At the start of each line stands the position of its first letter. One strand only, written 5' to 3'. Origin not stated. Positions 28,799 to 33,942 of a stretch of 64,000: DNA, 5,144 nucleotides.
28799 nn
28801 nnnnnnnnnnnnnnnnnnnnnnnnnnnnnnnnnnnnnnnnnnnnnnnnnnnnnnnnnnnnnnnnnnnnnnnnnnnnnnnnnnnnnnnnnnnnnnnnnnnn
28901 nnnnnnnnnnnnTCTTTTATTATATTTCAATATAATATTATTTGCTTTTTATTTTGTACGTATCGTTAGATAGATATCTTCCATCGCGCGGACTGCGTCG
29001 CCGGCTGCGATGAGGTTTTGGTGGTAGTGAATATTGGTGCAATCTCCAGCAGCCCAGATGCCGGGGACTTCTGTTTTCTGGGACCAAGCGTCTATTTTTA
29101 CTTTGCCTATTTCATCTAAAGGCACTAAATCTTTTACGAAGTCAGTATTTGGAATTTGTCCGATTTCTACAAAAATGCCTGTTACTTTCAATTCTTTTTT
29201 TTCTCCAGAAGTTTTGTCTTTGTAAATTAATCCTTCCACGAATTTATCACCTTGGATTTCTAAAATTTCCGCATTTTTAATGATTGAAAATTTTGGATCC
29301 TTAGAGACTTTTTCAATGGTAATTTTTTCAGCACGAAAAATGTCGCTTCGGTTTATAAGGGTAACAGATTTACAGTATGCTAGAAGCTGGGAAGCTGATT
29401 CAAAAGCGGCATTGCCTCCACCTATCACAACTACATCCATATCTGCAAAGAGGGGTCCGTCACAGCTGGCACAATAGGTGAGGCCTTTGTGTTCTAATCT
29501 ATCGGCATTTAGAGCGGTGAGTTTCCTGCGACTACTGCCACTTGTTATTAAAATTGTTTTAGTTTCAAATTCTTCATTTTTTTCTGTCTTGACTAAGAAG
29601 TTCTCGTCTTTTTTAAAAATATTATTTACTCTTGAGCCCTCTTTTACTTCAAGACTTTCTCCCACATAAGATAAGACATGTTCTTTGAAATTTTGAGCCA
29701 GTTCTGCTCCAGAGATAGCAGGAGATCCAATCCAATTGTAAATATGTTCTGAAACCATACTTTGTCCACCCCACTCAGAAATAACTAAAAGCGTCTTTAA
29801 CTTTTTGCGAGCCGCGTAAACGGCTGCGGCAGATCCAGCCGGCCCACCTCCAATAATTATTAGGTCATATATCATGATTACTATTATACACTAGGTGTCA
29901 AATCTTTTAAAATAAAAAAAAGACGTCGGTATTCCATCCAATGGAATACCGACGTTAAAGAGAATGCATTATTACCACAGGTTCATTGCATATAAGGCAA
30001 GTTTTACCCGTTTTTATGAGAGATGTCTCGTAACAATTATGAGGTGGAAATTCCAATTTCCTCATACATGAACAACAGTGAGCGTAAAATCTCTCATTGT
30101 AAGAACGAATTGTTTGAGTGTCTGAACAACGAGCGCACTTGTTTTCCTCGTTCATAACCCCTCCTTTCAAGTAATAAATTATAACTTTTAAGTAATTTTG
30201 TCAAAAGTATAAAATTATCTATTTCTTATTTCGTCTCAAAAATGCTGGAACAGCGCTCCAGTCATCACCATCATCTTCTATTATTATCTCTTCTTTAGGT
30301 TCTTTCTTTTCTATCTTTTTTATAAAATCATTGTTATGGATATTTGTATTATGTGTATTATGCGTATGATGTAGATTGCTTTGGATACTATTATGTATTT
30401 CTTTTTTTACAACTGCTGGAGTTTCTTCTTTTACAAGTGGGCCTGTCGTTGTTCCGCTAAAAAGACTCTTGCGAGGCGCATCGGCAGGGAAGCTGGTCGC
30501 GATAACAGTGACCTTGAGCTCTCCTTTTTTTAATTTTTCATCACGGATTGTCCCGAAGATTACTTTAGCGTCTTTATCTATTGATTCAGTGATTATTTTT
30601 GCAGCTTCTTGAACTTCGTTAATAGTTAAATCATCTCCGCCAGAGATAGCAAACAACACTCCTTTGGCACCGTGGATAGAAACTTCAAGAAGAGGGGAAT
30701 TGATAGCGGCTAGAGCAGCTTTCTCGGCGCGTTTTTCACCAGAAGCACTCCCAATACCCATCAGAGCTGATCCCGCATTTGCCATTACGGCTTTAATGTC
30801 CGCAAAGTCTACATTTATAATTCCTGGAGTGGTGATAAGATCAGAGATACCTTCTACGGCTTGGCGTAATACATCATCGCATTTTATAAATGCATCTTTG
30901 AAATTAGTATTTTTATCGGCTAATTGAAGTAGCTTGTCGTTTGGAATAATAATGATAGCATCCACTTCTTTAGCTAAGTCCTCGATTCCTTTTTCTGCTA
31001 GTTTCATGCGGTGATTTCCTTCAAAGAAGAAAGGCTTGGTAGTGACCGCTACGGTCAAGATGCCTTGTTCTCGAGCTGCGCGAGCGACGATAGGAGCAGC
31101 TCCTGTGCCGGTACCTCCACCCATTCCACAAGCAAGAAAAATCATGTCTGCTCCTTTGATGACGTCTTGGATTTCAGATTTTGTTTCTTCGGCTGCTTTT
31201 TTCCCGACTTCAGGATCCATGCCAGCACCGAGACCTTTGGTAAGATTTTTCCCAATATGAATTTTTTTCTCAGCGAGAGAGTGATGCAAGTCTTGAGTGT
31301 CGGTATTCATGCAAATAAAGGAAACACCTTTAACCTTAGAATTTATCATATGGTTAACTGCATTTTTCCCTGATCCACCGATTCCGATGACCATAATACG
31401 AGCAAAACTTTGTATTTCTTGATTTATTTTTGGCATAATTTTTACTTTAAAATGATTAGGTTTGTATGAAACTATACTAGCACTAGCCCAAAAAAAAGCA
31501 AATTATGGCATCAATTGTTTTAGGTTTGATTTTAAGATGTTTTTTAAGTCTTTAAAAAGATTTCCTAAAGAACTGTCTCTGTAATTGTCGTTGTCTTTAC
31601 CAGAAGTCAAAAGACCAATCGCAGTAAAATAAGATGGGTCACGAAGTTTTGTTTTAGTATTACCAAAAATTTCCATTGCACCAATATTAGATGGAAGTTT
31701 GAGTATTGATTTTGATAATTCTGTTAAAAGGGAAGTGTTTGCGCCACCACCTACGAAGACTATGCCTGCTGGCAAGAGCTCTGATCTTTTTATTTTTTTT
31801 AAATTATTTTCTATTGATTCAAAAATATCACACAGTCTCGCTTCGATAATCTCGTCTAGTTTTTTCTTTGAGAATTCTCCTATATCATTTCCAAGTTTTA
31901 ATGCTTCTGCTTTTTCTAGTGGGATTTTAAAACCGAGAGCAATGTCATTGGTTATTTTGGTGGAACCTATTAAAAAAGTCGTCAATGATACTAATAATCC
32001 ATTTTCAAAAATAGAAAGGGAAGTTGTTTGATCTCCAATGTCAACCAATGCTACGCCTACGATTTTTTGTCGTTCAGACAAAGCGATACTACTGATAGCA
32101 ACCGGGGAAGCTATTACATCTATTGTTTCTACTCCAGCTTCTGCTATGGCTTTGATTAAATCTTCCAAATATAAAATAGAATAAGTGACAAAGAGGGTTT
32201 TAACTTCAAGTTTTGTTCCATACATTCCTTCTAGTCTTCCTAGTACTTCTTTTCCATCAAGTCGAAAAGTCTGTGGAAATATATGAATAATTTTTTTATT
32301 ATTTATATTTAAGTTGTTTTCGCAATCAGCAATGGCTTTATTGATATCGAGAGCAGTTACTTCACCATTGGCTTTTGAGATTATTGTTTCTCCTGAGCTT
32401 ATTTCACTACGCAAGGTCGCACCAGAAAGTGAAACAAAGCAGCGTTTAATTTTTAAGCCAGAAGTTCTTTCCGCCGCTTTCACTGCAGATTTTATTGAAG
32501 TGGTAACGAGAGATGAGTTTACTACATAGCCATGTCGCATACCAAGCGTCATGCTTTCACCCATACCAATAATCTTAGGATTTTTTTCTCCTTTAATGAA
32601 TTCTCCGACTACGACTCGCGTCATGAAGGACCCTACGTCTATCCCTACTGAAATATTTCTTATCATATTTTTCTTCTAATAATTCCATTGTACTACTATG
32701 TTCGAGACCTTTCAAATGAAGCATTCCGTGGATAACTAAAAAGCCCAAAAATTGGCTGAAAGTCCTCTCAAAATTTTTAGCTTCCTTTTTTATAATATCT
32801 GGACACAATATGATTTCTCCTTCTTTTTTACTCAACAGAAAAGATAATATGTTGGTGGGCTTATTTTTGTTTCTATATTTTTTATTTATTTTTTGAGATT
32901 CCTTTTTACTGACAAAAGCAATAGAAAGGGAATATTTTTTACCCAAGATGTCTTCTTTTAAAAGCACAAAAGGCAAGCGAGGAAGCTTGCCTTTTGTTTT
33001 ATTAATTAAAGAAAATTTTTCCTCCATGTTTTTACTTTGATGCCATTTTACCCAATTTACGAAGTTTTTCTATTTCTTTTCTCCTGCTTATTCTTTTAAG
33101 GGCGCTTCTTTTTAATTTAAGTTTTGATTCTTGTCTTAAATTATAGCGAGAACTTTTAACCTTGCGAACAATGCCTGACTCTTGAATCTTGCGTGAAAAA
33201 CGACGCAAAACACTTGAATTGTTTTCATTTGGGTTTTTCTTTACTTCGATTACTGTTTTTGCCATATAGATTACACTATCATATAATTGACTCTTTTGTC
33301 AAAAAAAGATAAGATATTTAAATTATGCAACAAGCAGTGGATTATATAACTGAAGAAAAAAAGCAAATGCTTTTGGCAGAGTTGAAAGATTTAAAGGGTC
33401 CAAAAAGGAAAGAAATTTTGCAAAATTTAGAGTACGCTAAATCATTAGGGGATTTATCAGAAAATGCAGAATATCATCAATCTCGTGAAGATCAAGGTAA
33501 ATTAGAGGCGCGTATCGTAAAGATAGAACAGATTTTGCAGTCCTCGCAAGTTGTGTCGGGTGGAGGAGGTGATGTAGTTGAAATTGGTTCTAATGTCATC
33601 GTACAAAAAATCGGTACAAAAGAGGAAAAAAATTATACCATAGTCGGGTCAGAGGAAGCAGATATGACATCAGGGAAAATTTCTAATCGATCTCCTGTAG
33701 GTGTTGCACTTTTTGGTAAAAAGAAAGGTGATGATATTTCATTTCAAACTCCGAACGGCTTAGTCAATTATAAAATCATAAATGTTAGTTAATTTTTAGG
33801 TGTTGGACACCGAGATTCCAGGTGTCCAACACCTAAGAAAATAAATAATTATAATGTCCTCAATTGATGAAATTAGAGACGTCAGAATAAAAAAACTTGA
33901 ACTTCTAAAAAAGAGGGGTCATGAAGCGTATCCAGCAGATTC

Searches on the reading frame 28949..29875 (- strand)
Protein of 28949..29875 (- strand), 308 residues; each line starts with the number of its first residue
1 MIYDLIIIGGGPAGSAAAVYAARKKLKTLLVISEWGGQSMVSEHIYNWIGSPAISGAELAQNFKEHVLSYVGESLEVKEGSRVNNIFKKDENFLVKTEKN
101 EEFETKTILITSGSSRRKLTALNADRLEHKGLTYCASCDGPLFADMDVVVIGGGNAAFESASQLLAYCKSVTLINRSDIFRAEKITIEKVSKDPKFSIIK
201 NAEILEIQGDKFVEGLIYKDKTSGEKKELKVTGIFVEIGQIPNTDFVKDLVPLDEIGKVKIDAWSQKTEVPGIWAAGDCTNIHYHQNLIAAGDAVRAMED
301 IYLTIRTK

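Call 36: search_protein_families(library=pfam, proteins=[window:28949-29875:-], max_evalue=0.000001)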
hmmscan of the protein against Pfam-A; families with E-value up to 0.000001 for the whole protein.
window:28949-29875:- (308 aa): 7 families
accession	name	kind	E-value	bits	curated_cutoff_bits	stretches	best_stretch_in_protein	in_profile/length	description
PF07992.20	Pyr_redox_2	-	7.6e-42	144.1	26.1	1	3-282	1-278/291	Pyridine nucleotide-disulphide oxidoreductase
PF13738.12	Pyr_redox_3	-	1.8e-22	80.4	30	1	73-277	94-305/305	Pyridine nucleotide-disulphide oxidoreductase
PF01134.28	GIDA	-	4.9e-11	42.7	22.1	0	4-56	1-46/391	Glucose inhibited division protein A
PF00070.33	Pyr_redox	-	9.4e-11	42.5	22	1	148-216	2-77/82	Pyridine nucleotide-disulphide oxidoreductase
PF12831.13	FAD_oxidored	-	3.1e-10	40.4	27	0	4-33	1-30/416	FAD dependent oxidoreductase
PF03486.20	HI0933_like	-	1.7e-09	38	50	0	4-31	2-29/244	HI0933-like protein Rossmann domain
PF00890.30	FAD_binding_2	-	1.7e-09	37.8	20.4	0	4-72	1-69/414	FAD binding domain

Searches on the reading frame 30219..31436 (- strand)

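Call 36: search_protein_families(library=pfam, proteins=[window:30219-31436:-], max_evalue=0.000001)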
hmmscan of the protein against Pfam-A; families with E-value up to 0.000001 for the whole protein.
window:30219-31436:- (405 aa): 2 families
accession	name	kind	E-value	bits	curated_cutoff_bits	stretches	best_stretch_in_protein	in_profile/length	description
PF00091.31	Tubulin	-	3.2e-48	165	33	1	13-173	1-189/190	Tubulin/FtsZ family, GTPase domain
PF12327.13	FtsZ_C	-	7.5e-32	109.9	27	1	222-316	1-94/95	FtsZ family, C-terminal domain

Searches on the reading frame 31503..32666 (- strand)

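Call 36: search_protein_families(library=pfam, proteins=[window:31503-32666:-], max_evalue=0.000001)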
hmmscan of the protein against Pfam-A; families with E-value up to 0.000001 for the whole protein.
window:31503-32666:- (387 aa): 3 families
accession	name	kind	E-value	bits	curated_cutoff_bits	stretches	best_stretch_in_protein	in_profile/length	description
PF14450.12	FtsA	-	4.3e-22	79.3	31.8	1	206-351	1-127/127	Cell division protein FtsA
PF02491.25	SHS2_FTSA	-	1e-12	48.6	25.4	1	82-161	1-79/79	SHS2 domain inserted in FTSA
PF11104.14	PilM_2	-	6.4e-09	35.6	27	1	179-352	150-335/340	Type IV pilus assembly protein PilM;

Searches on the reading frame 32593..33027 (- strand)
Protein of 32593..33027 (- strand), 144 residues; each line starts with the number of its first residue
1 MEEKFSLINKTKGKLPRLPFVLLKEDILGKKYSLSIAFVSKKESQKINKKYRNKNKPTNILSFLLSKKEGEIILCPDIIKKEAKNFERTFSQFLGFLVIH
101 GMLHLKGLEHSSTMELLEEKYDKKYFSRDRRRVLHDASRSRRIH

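Call 37: search_protein_families(library=pfam, proteins=[window:32593-33027:-], max_evalue=0.000001)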
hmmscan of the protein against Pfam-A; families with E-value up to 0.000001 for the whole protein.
window:32593-33027:- (144 aa): 1 family
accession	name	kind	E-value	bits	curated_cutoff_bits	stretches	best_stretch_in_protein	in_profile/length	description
PF02130.23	YbeY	-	2.1e-25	89.5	25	1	26-115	22-114/129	Endoribonuclease YbeY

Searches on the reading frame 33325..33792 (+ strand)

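Call 36: search_protein_families(library=pfam, proteins=[window:33325-33792:+], max_evalue=0.000001)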
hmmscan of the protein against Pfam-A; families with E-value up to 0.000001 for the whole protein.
window:33325-33792:+ (155 aa): 2 families
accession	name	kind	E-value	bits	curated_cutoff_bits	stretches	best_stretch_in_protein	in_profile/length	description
PF01272.25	GreA_GreB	-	1.2e-25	89.7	26.9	1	83-155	4-76/77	Transcription elongation factor, GreA/GreB, C-term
PF03449.20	GreA_GreB_N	-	6e-21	74.9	24.5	1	7-76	2-71/71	Transcription elongation factor, N-terminal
